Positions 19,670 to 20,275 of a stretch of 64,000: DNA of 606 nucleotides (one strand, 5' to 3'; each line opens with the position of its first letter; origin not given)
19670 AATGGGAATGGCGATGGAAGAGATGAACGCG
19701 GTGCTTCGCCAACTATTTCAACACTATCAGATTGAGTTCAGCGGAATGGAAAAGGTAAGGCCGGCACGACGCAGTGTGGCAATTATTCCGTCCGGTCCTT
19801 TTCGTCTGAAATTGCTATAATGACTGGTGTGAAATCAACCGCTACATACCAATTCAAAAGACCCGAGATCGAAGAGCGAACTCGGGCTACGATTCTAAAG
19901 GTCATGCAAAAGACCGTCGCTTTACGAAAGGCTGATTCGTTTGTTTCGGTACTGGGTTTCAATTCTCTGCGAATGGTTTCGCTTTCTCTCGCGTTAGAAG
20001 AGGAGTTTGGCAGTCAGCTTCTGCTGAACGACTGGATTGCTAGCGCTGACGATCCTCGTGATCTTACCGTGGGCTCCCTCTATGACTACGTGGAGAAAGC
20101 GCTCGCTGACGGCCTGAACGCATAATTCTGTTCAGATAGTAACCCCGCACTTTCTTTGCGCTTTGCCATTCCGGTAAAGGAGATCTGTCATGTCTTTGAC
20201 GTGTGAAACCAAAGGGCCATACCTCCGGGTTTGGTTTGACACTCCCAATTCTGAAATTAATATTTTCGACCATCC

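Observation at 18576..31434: Ten-gene co-directional operon joining a fatty-acyl tailoring module to a phosphorelay with a nucleotide-cyclase output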

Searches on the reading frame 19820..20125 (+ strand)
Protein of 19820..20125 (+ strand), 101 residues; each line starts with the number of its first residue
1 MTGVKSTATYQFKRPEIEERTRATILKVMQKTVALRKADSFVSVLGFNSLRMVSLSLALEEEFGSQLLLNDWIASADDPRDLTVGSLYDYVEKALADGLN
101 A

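Call 4: search_protein_families(library=pfam, proteins=[window:19820-20125:+], max_evalue=0.01)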
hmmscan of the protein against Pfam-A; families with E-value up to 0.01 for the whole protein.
window:19820-20125:+ (101 aa): 1 family
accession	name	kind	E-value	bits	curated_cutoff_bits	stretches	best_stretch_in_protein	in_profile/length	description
PF00550.31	PP-binding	-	0.0016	19.1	20.8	1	34-67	17-49/67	Phosphopantetheine attachment site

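Call 5: search_protein_families(library=ncbifam, proteins=[window:19820-20125:+], max_evalue=0.01)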
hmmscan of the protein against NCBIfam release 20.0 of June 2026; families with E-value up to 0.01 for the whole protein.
window:19820-20125:+ (101 aa): 4 families
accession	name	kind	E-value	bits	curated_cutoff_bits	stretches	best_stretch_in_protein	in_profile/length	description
NF002149.0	PRK00982.1-3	equivalog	4.1e-06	26.7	106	1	16-66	3-54/78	acyl carrier protein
TIGR00517.1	acyl_carrier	equivalog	0.00021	21.1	70.45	1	16-67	3-55/77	acyl carrier protein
NF002148.0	PRK00982.1-2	subfamily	0.00028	20.7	71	1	18-92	6-75/79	acyl carrier protein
NF002151.0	PRK00982.1-5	equivalog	0.0011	19.1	92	1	19-67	6-55/78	acyl carrier protein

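Call 58: search_solved_structures(query=A4, max_evalue=1, show_alignments=2)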
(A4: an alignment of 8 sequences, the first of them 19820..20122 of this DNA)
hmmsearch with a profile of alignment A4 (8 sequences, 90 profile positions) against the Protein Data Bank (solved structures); distinct sequences matched with E-value up to 1: 110 (the best 60 are shown).
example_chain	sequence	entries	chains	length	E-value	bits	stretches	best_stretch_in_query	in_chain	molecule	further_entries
2l0q_A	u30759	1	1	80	1.2e-09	41.1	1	6-58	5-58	Acyl carrier protein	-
7e42_A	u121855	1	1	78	1.4e-09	40.9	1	6-85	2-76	Acyl carrier protein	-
6n3p_G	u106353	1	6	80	3.6e-09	39.6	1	5-58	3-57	Acyl carrier protein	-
1l0i_A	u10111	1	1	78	3.7e-09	39.6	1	6-58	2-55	Acyl carrier protein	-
4ihf_G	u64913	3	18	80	4.5e-09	39.3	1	6-58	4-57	Acyl carrier protein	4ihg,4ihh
5vcb_f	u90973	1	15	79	5.9e-09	39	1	6-58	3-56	Acyl carrier protein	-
1l0h_A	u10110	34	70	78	6e-09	38.9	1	6-58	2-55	ACYL CARRIER PROTEIN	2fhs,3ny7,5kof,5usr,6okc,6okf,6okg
6nzu_C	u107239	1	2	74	6.7e-09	38.8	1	6-58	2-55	Acyl carrier protein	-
6u0j_B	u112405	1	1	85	6.7e-09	38.8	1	6-58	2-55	Acyl carrier protein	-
3ejb_A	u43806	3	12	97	7.2e-09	38.7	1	5-58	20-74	Acyl carrier protein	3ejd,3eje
1acp_A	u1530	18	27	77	8e-09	38.5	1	7-58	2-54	ACYL-CARRIER PROTEIN | Acyl carrier protein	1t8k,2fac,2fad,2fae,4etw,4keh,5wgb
8tvt_C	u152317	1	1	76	8.2e-09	38.5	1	7-58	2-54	Acyl carrier protein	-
2k92_A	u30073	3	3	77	8.6e-09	38.4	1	7-58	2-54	Acyl carrier protein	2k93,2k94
9ka7_C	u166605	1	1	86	9.7e-09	38.3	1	7-58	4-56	Acyl carrier protein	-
9ka6_C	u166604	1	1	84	1.3e-08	37.8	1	7-58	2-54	Acyl carrier protein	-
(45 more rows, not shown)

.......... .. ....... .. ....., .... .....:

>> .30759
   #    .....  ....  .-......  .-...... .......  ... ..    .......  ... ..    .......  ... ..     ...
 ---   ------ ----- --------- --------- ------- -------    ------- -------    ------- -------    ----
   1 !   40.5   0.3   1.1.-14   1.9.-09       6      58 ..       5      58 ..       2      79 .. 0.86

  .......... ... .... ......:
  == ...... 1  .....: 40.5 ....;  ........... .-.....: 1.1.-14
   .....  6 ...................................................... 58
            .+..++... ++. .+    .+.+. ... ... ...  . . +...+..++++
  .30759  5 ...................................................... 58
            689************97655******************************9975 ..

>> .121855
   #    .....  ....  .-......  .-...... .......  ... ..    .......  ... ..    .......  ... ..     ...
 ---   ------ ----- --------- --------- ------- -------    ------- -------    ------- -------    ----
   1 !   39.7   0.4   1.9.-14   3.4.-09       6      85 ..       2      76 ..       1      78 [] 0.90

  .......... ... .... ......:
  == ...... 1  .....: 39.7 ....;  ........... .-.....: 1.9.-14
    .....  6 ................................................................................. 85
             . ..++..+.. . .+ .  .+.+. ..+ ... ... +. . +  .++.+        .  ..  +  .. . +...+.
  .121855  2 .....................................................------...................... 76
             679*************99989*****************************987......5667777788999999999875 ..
